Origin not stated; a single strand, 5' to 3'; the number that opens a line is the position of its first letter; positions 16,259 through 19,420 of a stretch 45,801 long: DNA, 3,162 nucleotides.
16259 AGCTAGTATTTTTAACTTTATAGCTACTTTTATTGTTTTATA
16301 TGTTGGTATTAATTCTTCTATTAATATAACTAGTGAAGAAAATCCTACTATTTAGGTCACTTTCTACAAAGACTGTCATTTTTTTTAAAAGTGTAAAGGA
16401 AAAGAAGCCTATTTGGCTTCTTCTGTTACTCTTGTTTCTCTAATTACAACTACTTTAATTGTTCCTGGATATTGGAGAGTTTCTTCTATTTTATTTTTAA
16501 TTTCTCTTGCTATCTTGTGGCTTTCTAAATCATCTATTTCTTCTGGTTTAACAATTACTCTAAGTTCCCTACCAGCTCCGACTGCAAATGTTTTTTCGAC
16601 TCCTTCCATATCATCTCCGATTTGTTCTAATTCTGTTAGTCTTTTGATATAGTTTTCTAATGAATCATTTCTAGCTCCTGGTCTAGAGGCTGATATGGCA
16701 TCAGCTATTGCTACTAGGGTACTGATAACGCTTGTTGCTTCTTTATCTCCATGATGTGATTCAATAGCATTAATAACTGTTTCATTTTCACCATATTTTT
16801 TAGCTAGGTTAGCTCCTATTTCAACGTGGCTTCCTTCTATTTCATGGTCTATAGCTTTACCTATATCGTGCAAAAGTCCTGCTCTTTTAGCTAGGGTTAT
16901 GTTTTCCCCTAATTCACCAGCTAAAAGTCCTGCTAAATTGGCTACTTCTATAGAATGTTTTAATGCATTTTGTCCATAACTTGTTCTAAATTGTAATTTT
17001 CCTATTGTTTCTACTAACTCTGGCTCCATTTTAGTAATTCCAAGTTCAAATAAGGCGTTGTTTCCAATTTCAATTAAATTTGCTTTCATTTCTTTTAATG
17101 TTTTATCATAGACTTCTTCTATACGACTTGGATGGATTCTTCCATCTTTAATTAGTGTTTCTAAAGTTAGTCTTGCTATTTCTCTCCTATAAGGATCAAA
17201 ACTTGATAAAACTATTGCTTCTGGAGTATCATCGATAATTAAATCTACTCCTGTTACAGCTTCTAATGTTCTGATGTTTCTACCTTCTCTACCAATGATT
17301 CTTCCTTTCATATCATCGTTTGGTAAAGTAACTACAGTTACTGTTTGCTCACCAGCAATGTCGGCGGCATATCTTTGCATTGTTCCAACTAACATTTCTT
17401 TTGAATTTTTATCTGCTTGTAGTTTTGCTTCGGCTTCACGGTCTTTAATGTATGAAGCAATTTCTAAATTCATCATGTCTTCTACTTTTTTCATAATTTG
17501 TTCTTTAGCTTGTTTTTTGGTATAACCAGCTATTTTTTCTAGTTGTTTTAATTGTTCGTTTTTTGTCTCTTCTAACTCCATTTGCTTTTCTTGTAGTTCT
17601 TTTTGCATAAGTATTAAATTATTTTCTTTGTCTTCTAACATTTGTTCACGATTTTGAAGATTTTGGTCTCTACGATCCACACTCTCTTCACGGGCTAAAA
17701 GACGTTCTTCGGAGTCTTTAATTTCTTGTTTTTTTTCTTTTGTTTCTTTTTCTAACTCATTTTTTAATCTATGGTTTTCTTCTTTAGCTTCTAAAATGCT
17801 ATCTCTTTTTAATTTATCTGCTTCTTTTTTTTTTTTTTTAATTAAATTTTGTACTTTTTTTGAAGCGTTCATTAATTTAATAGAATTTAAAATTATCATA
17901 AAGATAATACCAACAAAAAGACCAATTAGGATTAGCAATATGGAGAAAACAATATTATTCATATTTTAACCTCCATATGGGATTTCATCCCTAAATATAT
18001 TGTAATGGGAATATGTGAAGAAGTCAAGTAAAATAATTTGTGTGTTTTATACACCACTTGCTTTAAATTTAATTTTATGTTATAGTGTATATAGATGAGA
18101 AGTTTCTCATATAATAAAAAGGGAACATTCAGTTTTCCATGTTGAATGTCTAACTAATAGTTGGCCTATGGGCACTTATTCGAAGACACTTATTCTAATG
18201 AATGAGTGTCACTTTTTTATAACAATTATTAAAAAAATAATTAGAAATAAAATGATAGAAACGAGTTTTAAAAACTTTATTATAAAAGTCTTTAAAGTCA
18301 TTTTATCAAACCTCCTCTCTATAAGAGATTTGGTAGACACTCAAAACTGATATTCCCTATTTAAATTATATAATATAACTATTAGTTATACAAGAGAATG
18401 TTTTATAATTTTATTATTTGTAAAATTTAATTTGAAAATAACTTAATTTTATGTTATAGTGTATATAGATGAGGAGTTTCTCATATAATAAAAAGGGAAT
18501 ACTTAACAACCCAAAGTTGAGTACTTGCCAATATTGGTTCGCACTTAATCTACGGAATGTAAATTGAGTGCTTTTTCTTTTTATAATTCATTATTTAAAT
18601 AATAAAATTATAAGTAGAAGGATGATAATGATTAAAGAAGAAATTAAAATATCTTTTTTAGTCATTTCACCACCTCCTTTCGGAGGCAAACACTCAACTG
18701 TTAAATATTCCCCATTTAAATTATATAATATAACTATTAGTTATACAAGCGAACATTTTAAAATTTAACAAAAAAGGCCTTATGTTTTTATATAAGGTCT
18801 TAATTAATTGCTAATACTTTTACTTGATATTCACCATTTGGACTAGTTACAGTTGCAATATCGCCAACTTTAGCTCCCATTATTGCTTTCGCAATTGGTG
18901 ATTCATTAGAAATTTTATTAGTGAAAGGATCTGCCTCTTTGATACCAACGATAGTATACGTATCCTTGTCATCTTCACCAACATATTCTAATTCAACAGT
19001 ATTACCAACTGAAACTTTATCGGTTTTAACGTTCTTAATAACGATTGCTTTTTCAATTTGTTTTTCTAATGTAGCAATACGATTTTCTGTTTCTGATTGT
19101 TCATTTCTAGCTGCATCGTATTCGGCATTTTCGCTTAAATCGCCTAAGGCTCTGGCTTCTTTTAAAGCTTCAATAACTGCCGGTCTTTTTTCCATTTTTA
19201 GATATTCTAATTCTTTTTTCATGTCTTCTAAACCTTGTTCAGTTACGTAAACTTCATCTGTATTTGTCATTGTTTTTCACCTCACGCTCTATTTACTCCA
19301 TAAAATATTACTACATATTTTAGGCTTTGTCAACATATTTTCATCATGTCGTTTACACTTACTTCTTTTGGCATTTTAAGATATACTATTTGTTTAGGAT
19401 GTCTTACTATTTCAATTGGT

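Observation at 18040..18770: Two tandem, unannotated type I toxin-antitoxin-like modules between rny and greA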

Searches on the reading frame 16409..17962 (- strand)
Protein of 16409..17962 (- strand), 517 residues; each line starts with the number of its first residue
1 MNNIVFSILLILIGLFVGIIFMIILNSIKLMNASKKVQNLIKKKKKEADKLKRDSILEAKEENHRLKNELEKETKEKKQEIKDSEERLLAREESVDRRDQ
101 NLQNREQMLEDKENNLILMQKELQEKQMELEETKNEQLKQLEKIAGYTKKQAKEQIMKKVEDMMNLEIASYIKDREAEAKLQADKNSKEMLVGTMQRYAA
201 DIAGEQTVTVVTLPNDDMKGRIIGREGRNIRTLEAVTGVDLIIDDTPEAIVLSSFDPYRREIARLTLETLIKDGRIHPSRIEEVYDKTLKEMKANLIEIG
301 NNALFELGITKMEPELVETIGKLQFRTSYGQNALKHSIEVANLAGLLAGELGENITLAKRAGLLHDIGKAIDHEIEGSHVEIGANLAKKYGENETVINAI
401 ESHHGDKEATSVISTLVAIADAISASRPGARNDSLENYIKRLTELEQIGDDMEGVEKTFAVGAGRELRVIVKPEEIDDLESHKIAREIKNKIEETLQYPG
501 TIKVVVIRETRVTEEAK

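Call 17: find_related_loci(query=window:16409-17962:-, collection=genome_contigs, flank=6000)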
Query window:16409-17962:- (517 aa) in genome_contigs; peptide patterns used: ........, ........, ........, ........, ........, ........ (x = any residue, [..] = any of these).
473 stretches matched a pattern; 257 encode a relative of the query (tblastn E <= 1e-3); the best 80 are kept; 80 distinct loci.
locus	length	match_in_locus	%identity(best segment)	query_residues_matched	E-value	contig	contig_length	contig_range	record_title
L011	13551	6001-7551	90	1-517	0e+0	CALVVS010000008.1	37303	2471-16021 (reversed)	MAG: uncultured Bacilli bacterium isolate BRZ_EQ__bin60 genome assembly, contig: BRZ_EQ__NODE_2067_length_37303_cov_9.28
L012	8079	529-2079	90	1-517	0e+0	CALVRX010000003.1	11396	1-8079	MAG: uncultured Bacilli bacterium isolate E16__bin2 genome assembly, contig: E16__k127_6907066, whole genome shotgun seq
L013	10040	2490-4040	91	1-517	0e+0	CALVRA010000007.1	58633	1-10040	MAG: uncultured Bacilli bacterium isolate BRZ_CL__bin38 genome assembly, contig: BRZ_CL__NODE_621_length_58633_cov_11.97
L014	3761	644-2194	90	1-517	0e+0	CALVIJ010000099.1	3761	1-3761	MAG: uncultured Bacilli bacterium isolate BRZ_T__bin41 genome assembly, contig: BRZ_T__NODE_40322_length_3761_cov_3.2589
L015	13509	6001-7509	93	1-503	0e+0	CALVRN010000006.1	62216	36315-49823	MAG: uncultured Bacilli bacterium isolate BRZ_ID__bin45 genome assembly, contig: BRZ_ID__NODE_780_length_62216_cov_26.57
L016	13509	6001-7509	92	1-503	0e+0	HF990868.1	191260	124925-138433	Firmicutes bacterium CAG:822 genomic scaffold, scf78, whole genome shotgun sequence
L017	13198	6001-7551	92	1-517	0e+0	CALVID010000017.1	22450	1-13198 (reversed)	MAG: uncultured Bacilli bacterium isolate BRZ_FF__bin53 genome assembly, contig: BRZ_FF__NODE_2042_length_22450_cov_6.61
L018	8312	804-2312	91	1-503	0e+0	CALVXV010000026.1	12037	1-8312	MAG: uncultured Bacilli bacterium isolate BRZ_MN__bin27 genome assembly, contig: BRZ_MN__NODE_3837_length_12037_cov_12.0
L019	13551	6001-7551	92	1-517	0e+0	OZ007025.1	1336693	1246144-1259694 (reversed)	MAG: uncultured Bacilli bacterium isolate metabat2_pooled_hifiasm.89 MAG genome assembly, chromosome: 1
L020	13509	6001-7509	91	1-503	0e+0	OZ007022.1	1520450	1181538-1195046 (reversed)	MAG: uncultured Bacilli bacterium isolate 6730_HET_VAC_s0.ctg000451l_hifiasm_large MAG genome assembly, chromosome: 1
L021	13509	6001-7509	91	1-503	0e+0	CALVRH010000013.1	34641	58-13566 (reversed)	MAG: uncultured Bacilli bacterium isolate BRZ_L__bin94 genome assembly, contig: BRZ_L__NODE_2772_length_34641_cov_48.939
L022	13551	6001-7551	91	1-517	0e+0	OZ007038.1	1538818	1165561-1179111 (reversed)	MAG: uncultured Bacilli bacterium isolate 6755_HET_CTRL_contig_17442_metaflye_circ MAG genome assembly, chromosome: 1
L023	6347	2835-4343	91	1-503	0e+0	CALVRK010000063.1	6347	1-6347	MAG: uncultured Bacilli bacterium isolate BRZ_RP__bin37 genome assembly, contig: BRZ_RP__NODE_23186_length_6347_cov_4.85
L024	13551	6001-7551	84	1-517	0e+0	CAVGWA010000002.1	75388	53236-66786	Oscillospiraceae bacterium isolate G02652-L1_cleanbin_000038 genome assembly, contig: Spades_G02652-L1_contig_157, whole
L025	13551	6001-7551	83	1-517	0e+0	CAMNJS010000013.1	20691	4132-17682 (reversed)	MAG: uncultured Firmicutes bacterium isolate SRR873596_bin.94_metaWRAP_v1.3_MAG genome assembly, contig: NODE.5683_lengt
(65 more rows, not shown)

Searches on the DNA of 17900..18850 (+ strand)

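Call 8: search_rna_families(source=window, start=17900, end=18850, threshold=evalue, max_evalue=10)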
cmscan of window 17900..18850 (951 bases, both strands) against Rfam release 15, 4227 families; matches with E-value up to 10: 5.
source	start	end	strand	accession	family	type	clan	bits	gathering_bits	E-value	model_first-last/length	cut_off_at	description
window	18046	18093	-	RF01363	CRISPR-DR50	Gene; CRISPR;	-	18.9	47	7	1-46/46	no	CRISPR RNA direct repeat element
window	17940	18007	-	RF01458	rli23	Gene; antisense;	-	17.3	45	6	1-98/98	no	Listeria snRNA rli23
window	18481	18582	+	RF03146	RAGATH-9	Gene; sRNA;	-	16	75.2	5.7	1-173/173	no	RAGATH-9 RNA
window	18110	18217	-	RF01952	SOX2OT_exon2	Gene; lncRNA;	-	12.7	45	4.3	1-69/69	no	SOX2 overlapping transcript exon 2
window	17932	17984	+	RF02997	HOLDH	Gene; sRNA;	-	11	319.4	4.7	339-391/391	no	HOLDH RNA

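Call 55: search_dna_similar(query=window:18040-18775:+, collection=phages, mode=distant, max_evalue=0.001, max_rows=10)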
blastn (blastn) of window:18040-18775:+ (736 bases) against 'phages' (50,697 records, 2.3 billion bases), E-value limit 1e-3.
No match.

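Call 56: search_dna_similar(query=window:18040-18775:+, collection=plasmids, mode=distant, max_evalue=0.001, max_rows=10)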
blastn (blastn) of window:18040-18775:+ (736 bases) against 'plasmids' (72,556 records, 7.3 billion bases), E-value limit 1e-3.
No match.

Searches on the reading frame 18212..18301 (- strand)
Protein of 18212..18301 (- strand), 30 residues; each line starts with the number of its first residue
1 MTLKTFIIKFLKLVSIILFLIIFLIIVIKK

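Call 15: search_protein_families(library=pfam, proteins=[window:18212-18301:-], max_evalue=10)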
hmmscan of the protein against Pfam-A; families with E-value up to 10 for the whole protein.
seq(30 aa): 0 families

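Call 29: search_protein_families(library=ncbifam, proteins=[window:18212-18301:-], max_evalue=10)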
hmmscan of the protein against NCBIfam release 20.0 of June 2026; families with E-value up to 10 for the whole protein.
seq(30 aa): 1 family
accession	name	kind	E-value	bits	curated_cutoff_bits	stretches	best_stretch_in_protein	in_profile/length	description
NF005175.0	PRK06654.1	equivalog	0.2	11.3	218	1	5-28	28-51/181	flagellar basal body-associated protein FliL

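Call 57: list_cluster_members(proteins=[window:18212-18301:-, window:18594-18665:-, window:18212-18340:-, window:18594-18689:-, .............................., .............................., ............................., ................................, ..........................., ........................])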
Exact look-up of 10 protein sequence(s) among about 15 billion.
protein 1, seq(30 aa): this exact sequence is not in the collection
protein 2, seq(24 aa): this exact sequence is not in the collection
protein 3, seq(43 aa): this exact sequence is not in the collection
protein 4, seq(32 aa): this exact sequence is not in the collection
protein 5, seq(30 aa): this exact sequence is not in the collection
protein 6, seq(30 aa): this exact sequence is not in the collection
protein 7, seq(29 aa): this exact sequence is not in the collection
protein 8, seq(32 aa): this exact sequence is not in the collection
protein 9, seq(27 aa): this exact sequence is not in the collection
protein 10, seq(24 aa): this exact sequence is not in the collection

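Call 76: search_dna_similar(query=window:18212-18301:-, collection=phages, mode=protein, max_evalue=1, max_rows=8)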
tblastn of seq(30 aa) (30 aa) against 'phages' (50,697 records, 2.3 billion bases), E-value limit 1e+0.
No match.

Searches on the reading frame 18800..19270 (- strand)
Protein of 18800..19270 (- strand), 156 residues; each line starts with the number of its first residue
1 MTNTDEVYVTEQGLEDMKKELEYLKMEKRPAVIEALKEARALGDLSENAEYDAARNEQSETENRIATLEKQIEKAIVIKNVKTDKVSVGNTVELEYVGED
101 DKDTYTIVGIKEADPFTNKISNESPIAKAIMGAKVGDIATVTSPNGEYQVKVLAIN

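Call 14: find_encoding_contigs(protein=window:18800-19270:-, flank=3000, max_places=10)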
Protein window:18800-19270:- (156 aa): 22 contigs read that carry it; 10 places shown.
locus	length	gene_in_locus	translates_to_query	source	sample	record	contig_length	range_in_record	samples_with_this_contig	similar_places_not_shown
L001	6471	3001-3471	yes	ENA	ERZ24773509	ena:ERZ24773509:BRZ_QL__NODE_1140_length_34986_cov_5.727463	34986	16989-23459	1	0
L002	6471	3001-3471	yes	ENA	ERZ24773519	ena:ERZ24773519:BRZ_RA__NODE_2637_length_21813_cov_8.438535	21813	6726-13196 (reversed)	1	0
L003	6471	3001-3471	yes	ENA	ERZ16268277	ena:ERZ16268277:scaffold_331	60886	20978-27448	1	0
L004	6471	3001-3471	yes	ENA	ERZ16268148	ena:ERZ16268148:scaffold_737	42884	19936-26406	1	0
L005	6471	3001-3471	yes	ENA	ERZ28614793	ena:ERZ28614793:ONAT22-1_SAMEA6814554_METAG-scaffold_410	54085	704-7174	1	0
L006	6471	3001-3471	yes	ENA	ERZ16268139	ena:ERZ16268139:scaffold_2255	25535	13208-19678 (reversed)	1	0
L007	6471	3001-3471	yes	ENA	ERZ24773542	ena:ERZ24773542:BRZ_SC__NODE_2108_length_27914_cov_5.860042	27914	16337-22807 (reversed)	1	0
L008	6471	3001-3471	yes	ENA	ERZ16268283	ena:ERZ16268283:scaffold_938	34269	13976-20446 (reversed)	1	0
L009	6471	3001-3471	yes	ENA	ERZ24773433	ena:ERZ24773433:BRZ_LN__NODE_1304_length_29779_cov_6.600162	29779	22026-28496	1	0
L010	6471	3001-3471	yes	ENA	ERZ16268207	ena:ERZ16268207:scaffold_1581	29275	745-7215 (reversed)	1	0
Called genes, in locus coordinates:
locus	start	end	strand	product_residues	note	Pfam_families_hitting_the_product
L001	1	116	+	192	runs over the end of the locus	-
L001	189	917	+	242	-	PF06161:DUF975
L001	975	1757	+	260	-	PF01136:Peptidase_U32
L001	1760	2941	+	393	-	PF01136:Peptidase_U32, PF16325:Peptidase_U32_C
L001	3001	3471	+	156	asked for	PF03449:GreA_GreB_N, PF01272:GreA_GreB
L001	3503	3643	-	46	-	-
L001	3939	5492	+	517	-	PF12072:RNase_Y_N, PF00013:KH_1 (weak), PF01966:HD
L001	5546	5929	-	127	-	-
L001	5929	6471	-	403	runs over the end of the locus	PF01522:Polysacc_deac_1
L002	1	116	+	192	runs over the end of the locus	-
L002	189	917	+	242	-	PF06161:DUF975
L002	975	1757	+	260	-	PF01136:Peptidase_U32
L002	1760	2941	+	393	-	PF01136:Peptidase_U32, PF16325:Peptidase_U32_C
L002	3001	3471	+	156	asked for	PF03449:GreA_GreB_N, PF01272:GreA_GreB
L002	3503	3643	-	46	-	-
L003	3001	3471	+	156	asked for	PF03449:GreA_GreB_N, PF01272:GreA_GreB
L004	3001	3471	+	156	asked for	PF03449:GreA_GreB_N, PF01272:GreA_GreB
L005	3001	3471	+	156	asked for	PF03449:GreA_GreB_N, PF01272:GreA_GreB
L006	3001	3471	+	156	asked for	PF03449:GreA_GreB_N, PF01272:GreA_GreB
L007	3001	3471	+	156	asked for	PF03449:GreA_GreB_N, PF01272:GreA_GreB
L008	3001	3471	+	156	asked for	PF03449:GreA_GreB_N, PF01272:GreA_GreB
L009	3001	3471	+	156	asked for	PF03449:GreA_GreB_N, PF01272:GreA_GreB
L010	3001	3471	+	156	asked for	PF03449:GreA_GreB_N, PF01272:GreA_GreB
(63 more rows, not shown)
